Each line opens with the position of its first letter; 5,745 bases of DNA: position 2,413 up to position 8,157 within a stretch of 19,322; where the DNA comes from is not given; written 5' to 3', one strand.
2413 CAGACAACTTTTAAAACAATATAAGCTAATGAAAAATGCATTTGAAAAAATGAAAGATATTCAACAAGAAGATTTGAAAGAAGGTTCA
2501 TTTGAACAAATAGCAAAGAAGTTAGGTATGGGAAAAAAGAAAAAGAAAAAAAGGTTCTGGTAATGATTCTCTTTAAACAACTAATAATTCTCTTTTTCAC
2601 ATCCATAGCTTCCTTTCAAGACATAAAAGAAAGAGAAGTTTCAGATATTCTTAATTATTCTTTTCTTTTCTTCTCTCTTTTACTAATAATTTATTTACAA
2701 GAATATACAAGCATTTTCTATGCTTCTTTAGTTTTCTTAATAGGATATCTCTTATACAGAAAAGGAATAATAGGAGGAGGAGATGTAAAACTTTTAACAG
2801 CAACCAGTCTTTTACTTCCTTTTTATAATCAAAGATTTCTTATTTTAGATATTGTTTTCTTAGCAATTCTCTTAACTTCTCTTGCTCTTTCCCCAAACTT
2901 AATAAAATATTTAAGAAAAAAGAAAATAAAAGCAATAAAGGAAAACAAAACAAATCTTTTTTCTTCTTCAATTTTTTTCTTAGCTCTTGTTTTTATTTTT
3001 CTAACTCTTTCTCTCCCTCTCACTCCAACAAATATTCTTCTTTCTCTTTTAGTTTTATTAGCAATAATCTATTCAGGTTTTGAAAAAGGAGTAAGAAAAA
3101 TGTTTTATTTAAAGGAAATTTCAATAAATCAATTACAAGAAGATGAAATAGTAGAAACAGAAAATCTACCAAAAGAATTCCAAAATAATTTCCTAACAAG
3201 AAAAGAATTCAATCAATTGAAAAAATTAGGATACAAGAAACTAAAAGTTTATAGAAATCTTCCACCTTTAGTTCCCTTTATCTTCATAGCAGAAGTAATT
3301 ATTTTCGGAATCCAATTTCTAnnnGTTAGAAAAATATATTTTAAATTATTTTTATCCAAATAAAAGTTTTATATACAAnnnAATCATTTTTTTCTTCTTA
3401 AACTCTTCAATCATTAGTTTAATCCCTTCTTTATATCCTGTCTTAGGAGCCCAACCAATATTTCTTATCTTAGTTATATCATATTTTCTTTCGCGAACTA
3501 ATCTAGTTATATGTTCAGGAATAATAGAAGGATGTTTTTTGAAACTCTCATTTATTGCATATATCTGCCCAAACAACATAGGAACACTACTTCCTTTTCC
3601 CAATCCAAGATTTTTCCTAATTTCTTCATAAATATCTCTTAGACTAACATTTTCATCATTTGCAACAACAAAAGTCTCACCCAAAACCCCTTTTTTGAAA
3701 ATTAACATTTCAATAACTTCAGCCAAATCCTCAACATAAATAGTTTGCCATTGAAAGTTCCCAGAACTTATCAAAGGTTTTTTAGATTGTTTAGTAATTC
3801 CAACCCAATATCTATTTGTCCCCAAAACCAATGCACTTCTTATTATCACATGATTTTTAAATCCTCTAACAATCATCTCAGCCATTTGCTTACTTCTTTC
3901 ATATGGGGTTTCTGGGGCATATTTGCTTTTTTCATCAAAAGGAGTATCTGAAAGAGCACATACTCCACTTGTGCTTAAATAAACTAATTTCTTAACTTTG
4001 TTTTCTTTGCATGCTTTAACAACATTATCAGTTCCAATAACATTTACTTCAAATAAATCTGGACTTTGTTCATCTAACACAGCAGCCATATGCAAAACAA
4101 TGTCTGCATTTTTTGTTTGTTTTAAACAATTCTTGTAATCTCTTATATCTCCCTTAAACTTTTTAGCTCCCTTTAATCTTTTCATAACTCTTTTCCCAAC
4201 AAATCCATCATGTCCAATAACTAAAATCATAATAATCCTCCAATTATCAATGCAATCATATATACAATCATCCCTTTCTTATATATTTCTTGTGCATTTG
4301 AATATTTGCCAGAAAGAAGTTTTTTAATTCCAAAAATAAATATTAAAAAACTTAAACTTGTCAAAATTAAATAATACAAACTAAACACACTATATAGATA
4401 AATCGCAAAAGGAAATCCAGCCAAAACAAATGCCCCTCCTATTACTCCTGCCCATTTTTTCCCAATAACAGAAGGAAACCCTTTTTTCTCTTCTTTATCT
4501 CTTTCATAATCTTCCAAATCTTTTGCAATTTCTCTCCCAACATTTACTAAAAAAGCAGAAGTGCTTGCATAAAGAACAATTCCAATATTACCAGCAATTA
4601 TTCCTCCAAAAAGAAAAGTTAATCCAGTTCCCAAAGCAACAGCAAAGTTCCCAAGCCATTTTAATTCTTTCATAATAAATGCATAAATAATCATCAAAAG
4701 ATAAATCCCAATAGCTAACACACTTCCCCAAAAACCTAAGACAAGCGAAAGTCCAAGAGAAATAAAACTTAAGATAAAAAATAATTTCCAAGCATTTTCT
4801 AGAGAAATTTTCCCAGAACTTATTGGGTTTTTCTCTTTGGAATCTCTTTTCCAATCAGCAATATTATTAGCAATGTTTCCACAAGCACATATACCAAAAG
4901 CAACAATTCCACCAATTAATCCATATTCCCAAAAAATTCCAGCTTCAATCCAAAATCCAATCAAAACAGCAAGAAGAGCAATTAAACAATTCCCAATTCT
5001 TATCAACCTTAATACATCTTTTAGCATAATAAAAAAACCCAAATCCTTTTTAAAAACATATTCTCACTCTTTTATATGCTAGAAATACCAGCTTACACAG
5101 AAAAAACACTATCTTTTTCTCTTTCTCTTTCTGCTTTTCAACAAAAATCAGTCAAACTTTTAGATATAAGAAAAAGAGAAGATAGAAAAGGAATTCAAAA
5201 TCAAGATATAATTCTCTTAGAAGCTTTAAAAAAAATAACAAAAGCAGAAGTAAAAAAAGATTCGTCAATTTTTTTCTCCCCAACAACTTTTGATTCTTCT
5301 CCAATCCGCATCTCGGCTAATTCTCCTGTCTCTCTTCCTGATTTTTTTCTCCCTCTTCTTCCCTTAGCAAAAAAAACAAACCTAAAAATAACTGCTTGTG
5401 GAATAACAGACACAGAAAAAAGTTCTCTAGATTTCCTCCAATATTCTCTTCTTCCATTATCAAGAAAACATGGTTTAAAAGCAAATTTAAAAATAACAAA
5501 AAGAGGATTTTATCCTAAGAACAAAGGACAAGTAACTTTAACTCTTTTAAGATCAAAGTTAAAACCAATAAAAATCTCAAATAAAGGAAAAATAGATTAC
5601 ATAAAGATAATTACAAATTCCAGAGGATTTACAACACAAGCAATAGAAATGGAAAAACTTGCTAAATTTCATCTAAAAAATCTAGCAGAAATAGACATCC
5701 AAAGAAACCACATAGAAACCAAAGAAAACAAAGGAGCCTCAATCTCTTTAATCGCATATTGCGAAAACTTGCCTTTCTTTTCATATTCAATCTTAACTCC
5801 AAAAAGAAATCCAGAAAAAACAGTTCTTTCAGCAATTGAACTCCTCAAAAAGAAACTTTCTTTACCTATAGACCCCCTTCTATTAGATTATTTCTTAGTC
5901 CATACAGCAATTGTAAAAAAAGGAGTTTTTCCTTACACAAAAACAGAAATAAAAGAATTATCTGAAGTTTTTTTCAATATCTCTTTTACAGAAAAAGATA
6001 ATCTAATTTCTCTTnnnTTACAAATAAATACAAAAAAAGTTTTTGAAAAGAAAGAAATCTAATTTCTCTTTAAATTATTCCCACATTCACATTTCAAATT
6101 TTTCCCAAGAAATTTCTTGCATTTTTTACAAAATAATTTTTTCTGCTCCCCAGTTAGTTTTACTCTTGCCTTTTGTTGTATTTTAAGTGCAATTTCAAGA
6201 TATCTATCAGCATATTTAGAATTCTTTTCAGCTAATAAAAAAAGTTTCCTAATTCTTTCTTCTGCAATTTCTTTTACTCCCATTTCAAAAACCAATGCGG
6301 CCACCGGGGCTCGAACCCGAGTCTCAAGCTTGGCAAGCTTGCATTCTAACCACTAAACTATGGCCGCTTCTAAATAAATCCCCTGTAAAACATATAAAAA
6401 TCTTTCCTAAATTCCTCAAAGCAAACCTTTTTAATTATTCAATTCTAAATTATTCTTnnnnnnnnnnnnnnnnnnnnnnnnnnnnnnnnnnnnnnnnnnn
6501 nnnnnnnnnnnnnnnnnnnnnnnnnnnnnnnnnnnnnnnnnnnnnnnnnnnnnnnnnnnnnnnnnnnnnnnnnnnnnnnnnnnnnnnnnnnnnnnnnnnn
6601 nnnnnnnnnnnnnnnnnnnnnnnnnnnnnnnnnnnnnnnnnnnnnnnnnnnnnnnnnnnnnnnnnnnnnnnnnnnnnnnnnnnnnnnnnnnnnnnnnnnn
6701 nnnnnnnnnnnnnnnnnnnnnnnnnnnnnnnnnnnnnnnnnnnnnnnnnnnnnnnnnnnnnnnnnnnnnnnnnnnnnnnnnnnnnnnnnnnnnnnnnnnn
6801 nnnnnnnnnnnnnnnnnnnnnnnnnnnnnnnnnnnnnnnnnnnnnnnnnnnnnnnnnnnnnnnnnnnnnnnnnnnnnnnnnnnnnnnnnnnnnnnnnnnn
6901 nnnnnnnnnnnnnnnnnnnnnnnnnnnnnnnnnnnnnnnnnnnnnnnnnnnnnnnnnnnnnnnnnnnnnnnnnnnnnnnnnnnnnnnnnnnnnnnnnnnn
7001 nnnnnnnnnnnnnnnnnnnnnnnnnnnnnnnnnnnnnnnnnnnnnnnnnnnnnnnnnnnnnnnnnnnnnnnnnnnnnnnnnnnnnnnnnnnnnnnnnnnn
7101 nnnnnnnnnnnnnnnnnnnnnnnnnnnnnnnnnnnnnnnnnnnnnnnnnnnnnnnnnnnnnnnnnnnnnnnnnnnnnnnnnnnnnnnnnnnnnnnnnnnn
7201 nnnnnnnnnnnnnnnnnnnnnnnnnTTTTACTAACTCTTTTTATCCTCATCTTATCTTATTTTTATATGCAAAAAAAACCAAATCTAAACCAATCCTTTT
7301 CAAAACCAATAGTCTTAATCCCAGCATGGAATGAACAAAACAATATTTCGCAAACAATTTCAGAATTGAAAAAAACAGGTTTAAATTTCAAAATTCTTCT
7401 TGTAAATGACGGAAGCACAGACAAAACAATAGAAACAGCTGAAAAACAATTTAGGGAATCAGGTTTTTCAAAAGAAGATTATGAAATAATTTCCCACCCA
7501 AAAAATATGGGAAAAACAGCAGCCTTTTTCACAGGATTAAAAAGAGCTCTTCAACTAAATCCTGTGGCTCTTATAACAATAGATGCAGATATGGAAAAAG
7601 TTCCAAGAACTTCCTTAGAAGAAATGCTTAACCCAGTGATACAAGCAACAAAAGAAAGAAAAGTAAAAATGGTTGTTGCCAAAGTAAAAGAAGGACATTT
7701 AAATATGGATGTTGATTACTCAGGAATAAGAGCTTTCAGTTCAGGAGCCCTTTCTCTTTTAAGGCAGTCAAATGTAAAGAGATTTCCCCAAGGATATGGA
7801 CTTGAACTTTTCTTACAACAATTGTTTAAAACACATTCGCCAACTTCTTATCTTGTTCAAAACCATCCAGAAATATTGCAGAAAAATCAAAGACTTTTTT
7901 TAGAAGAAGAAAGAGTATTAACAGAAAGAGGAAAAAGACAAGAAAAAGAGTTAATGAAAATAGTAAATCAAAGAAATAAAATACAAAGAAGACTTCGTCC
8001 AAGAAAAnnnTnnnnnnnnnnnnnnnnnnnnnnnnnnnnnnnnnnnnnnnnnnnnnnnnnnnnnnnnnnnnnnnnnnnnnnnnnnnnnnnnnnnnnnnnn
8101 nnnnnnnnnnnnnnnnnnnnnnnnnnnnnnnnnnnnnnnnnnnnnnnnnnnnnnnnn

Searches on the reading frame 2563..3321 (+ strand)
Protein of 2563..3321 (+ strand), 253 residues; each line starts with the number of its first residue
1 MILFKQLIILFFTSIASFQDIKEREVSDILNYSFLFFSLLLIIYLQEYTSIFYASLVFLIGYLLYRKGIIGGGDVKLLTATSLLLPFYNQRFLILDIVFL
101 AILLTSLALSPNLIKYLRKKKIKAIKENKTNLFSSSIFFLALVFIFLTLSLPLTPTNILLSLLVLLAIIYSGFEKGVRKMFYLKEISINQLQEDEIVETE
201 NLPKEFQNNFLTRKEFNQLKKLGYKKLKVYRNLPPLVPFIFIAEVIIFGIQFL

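Call 77: search_protein_families(library=pfam, proteins=[window:2563-3321:+], max_evalue=0.0001)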
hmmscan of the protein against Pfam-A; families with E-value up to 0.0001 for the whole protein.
window:2563-3321:+ (253 aa): 1 family
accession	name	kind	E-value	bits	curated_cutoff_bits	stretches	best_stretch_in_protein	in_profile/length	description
PF01478.23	Peptidase_A24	-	3.5e-13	50.4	26.5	1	7-105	1-99/104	Type IV leader peptidase family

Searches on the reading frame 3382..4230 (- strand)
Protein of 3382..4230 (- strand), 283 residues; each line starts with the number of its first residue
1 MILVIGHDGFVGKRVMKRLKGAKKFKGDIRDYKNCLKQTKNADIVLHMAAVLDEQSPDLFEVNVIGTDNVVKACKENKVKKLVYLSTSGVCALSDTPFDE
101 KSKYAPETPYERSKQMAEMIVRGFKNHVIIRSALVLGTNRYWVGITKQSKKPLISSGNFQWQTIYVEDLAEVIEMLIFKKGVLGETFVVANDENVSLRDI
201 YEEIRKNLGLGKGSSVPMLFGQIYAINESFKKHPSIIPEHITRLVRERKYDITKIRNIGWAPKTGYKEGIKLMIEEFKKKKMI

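Call 77: search_protein_families(library=pfam, proteins=[window:3382-4230:-], max_evalue=0.0001)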
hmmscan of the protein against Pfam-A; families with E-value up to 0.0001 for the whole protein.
window:3382-4230:- (283 aa): 7 families
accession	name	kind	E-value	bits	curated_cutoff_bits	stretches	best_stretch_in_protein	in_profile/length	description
PF01370.27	Epimerase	-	8.3e-23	81.5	20.9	1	2-190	1-240/240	NAD dependent epimerase/dehydratase family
PF01073.25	3Beta_HSD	-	5.8e-18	65.3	22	1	20-172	45-224/280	3-beta hydroxysteroid dehydrogenase/isomerase family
PF16363.11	GDP_Man_Dehyd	-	9.8e-18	65.1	27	1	24-273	56-332/332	GDP-mannose 4,6 dehydratase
PF04321.23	RmlD_sub_bind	-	2.4e-14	53.5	27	1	2-226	3-241/287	RmlD substrate binding domain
PF07993.18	NAD_binding_4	-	4.8e-13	49.3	20.1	1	39-148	86-218/258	Male sterility protein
PF02719.21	Polysacc_synt_2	-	6e-09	35.9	20.2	1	24-88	58-129/293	Polysaccharide biosynthesis protein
PF13460.12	NAD_binding_10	-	5.4e-08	33.4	27.2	1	20-148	39-159/184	NAD(P)H-binding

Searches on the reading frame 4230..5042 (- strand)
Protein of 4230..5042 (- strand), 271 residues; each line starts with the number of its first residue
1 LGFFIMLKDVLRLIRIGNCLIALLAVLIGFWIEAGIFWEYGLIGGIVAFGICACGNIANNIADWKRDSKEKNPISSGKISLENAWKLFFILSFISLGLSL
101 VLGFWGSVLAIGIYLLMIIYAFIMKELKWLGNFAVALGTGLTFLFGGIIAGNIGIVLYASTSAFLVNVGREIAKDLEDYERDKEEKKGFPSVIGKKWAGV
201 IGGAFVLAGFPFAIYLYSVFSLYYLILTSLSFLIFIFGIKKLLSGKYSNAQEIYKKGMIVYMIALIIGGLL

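Call 77: search_protein_families(library=pfam, proteins=[window:4230-5042:-], max_evalue=0.0001)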
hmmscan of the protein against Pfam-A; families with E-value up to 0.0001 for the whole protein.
window:4230-5042:- (271 aa): 1 family
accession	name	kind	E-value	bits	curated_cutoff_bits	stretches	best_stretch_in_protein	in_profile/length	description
PF01040.23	UbiA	-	2.2e-26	93.1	34.2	1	23-246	2-235/250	UbiA prenyltransferase family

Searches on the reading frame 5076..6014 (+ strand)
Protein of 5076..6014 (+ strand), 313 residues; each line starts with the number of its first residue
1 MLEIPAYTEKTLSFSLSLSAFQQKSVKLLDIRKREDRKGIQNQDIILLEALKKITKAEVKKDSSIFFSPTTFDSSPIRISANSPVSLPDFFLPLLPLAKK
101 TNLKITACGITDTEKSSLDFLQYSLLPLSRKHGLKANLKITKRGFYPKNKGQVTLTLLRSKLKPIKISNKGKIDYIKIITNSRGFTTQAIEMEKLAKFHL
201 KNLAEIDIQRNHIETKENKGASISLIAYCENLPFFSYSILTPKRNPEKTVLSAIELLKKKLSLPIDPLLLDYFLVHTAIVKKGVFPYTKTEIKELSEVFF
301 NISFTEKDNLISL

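Call 77: search_protein_families(library=pfam, proteins=[window:5076-6014:+], max_evalue=0.0001)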
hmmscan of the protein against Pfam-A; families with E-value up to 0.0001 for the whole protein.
window:5076-6014:+ (313 aa): 1 family
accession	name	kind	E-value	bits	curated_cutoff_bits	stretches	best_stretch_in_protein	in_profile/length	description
PF01137.26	RTC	-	5.3e-27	94.9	27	1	12-291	9-207/221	RNA 3'-terminal phosphate cyclase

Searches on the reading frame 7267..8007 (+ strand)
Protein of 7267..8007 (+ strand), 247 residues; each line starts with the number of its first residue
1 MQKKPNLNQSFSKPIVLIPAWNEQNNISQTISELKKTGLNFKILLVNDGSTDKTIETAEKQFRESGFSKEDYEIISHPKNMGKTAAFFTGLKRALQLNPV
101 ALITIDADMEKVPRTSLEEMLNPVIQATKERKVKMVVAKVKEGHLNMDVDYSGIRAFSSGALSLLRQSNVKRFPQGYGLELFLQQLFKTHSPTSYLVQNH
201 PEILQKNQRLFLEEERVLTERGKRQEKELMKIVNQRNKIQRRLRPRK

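Call 77: search_protein_families(library=pfam, proteins=[window:7267-8007:+], max_evalue=0.0001)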
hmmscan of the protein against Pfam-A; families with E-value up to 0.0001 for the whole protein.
window:7267-8007:+ (247 aa): 1 family
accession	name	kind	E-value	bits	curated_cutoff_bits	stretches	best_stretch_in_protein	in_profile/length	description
PF00535.33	Glycos_transf_2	-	1.3e-17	64.6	23.3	1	16-126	2-105/168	Glycosyl transferase family 2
